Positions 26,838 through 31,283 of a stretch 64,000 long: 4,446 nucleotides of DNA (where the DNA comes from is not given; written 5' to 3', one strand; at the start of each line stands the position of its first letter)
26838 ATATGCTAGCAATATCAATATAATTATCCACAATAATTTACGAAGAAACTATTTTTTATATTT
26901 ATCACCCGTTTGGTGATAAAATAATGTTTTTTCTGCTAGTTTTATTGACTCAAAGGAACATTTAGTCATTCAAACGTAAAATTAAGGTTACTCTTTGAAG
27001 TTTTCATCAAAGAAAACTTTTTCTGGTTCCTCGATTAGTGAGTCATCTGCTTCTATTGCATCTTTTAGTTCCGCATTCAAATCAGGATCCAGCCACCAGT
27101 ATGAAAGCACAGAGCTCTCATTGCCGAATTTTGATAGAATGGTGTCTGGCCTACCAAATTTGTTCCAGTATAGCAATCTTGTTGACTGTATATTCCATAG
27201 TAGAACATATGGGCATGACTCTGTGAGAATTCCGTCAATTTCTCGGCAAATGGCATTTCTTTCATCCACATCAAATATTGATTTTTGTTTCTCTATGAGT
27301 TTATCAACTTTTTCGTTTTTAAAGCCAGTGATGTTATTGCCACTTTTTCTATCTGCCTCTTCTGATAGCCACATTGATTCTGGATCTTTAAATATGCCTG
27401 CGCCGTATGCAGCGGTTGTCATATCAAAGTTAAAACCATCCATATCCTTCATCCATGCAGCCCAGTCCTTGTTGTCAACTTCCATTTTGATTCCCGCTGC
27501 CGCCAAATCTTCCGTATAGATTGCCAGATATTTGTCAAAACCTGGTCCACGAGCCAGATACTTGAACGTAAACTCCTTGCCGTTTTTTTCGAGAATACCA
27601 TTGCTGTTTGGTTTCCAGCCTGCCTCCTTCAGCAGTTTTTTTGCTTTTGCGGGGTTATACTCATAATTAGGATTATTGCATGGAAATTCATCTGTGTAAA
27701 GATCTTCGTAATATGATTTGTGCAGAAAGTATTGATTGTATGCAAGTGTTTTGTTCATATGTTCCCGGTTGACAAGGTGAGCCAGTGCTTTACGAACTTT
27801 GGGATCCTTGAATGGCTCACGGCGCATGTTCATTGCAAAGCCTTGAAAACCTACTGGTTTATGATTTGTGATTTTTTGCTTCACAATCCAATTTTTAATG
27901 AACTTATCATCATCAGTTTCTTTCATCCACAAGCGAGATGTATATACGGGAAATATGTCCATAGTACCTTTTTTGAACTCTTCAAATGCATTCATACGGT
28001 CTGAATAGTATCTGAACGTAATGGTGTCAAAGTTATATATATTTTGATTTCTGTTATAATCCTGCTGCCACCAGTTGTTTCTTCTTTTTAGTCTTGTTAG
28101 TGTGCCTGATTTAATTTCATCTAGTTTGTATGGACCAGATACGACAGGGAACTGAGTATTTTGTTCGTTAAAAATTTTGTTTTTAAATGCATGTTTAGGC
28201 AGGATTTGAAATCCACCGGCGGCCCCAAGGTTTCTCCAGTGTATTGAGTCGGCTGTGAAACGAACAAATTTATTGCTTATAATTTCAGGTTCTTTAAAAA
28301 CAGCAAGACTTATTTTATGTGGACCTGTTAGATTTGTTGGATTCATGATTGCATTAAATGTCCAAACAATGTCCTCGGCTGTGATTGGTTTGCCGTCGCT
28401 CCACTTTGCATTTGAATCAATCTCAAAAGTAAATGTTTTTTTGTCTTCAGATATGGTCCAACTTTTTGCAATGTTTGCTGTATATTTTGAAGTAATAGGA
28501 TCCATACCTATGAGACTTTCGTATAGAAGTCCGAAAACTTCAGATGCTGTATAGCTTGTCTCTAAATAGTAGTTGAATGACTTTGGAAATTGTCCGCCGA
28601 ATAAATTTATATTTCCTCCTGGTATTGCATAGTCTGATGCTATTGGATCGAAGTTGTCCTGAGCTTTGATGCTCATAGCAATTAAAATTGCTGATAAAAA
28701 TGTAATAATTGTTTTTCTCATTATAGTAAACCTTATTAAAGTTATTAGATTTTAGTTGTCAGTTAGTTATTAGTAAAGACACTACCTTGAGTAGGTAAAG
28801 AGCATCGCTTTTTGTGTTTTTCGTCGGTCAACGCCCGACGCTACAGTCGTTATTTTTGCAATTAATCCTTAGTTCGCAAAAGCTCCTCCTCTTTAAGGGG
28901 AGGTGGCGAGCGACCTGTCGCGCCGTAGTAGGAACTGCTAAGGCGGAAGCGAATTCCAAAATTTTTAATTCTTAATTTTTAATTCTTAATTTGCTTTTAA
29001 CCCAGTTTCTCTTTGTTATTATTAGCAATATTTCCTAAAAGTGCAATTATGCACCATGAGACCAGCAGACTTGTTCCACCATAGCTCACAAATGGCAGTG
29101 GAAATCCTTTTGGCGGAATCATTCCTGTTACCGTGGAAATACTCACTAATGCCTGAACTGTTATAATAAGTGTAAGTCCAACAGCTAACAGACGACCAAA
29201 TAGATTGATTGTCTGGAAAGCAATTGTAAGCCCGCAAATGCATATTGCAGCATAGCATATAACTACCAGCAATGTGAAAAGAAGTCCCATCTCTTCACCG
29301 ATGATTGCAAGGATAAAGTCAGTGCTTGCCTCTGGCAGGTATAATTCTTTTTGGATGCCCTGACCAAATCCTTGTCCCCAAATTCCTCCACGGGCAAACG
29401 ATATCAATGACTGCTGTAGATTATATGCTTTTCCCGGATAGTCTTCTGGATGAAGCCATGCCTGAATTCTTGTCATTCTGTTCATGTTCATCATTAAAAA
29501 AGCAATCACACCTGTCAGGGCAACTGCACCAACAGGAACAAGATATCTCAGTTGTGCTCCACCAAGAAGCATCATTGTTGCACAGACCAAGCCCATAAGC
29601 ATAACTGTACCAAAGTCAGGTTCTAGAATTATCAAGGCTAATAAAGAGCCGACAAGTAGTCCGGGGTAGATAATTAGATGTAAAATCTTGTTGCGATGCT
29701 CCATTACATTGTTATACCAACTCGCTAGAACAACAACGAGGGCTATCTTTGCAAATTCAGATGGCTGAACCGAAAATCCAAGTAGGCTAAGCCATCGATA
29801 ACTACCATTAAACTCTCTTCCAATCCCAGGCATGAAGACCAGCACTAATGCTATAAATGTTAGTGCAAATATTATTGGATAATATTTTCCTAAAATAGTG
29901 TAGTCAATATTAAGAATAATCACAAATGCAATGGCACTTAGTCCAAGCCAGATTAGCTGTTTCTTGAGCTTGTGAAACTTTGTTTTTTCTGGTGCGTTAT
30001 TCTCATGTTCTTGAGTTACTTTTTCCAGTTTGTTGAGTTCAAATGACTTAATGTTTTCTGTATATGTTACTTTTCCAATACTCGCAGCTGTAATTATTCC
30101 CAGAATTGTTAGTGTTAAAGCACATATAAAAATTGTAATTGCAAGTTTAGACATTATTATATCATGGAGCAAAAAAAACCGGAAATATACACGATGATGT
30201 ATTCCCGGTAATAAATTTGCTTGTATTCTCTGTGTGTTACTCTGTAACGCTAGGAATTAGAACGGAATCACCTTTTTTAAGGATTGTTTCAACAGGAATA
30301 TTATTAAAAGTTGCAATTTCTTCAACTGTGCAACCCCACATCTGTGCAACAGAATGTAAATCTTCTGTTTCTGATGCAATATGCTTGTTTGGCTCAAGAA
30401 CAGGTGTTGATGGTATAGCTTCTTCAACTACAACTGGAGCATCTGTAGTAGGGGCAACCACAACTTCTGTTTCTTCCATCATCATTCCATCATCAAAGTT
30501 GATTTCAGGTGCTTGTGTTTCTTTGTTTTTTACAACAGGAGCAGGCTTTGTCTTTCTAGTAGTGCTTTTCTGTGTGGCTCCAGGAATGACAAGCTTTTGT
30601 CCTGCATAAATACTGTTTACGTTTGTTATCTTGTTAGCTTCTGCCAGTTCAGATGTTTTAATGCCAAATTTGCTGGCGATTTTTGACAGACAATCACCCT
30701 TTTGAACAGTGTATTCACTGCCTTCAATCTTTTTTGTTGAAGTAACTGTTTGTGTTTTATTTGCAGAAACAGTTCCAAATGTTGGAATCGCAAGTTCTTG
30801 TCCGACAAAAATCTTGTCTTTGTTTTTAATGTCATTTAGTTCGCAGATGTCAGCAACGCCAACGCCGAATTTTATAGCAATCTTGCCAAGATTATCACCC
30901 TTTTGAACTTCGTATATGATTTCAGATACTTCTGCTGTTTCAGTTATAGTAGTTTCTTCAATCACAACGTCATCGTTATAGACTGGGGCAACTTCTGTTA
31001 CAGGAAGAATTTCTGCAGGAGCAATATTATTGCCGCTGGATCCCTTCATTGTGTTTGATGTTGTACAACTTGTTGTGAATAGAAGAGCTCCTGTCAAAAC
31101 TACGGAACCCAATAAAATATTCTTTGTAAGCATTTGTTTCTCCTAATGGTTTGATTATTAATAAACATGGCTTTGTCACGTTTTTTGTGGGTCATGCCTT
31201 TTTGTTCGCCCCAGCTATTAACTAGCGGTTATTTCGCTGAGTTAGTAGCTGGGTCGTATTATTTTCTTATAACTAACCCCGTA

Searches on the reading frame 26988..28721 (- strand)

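Call 70: search_protein_families(library=pfam, proteins=[window:26988-28721:-], max_evalue=0.00001)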
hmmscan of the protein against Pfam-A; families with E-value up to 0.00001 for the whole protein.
window:26988-28721:- (577 aa): 1 family
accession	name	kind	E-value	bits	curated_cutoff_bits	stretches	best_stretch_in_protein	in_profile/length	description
PF00496.27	SBP_bac_5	-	1.2e-69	235.7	32.4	1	80-453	2-360/368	Bacterial extracellular solute-binding proteins, family 5 Middle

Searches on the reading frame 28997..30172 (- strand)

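Call 70: search_protein_families(library=pfam, proteins=[window:28997-30172:-], max_evalue=0.00001)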
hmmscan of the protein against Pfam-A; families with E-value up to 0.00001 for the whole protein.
window:28997-30172:- (391 aa): 1 family
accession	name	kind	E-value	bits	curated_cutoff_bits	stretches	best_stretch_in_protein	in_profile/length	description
PF01098.24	FTSW_RODA_SPOVE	-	2e-87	293.9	26.4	1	63-387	32-355/356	Cell cycle protein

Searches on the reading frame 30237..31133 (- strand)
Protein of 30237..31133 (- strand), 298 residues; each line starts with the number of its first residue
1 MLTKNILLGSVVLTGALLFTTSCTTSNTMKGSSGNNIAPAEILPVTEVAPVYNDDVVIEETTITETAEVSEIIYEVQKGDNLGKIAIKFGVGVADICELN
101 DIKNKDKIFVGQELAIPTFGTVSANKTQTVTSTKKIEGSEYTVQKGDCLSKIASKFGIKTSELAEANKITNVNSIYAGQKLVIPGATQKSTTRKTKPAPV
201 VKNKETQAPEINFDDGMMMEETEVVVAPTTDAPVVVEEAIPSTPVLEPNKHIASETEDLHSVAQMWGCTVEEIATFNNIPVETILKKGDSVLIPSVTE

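Call 70: search_protein_families(library=pfam, proteins=[window:30237-31133:-], max_evalue=0.00001)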
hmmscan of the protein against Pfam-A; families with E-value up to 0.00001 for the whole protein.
window:30237-31133:- (298 aa): 4 families
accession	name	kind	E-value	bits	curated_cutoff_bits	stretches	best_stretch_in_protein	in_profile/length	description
PF01476.26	LysM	-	1.4e-35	121.4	20.9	2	141-184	1-43/43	LysM domain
PF23473.1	LysM3_LYK4_5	-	7.2e-15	55.2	29.3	1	141-184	5-47/48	LYK4/5 LysM3 domain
PF23446.1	LysM1_NFP_LYK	-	4.1e-13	50.4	36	0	149-184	18-54/60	NFP/LYK LysM1 domain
PF23462.1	LysM3_NFP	-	4.6e-07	30.7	28.1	0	144-173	8-37/48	NFP LysM3 domain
